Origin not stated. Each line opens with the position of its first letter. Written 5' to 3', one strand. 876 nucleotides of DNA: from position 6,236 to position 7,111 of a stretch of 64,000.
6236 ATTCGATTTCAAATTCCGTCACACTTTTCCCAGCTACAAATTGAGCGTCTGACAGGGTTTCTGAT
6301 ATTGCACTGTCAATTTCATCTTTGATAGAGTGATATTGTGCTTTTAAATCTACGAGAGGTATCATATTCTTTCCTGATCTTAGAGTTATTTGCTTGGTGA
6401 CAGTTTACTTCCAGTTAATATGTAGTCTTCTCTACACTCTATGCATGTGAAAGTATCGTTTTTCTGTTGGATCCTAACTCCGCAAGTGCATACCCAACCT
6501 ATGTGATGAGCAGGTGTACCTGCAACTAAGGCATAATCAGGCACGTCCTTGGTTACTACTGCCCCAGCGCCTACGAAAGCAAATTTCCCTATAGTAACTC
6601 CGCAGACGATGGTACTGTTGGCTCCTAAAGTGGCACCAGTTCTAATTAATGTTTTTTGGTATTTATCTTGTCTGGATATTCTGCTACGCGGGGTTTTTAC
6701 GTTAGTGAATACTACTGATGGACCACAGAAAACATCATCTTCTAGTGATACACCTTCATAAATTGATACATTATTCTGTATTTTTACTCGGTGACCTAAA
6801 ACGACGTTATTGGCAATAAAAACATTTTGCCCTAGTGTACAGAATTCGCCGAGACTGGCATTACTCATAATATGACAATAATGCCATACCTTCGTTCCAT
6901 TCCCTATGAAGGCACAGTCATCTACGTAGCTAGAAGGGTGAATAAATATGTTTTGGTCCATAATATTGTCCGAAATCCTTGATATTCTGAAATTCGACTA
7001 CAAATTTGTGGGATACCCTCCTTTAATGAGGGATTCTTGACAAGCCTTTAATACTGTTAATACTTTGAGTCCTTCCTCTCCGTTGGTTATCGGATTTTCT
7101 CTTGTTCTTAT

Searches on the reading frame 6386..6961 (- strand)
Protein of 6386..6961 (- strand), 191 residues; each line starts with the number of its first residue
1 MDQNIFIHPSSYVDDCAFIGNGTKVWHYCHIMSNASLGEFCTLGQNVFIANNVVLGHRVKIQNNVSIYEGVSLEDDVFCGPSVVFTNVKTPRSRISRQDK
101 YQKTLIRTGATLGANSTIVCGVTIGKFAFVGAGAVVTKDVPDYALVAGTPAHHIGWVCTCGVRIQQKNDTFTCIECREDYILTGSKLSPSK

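Call 31: search_protein_families(library=pfam, proteins=[window:6386-6961:-], max_evalue=0.05)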
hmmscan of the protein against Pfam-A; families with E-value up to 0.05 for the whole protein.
window:6386-6961:- (191 aa): 6 families
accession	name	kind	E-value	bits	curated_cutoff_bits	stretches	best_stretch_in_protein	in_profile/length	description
PF00132.30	Hexapep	-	2.2e-21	75.1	27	4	18-51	3-36/36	Bacterial transferase hexapeptide (six repeats)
PF25084.1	LbH_EIF2B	-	7.1e-10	39.3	54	2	3-71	8-74/105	EIF2B subunit epsilon LbH domain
PF14602.12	Hexapep_2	-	3.5e-09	36.7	27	2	110-138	8-34/34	Hexapeptide repeat of succinyl-transferase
PF22635.1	I-TevI_ZnF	-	0.011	16.1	27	1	158-178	3-21/31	Intron-associated endonuclease 1 zinc finger domain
PF25087.1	GMPPB_C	-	0.021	15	39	0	41-78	11-48/110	GMPPB C-terminal domain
PF25247.1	LbH_GLGC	-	0.042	14.2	27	0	32-121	13-102/135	GLGC left-handed parallel beta-helix domain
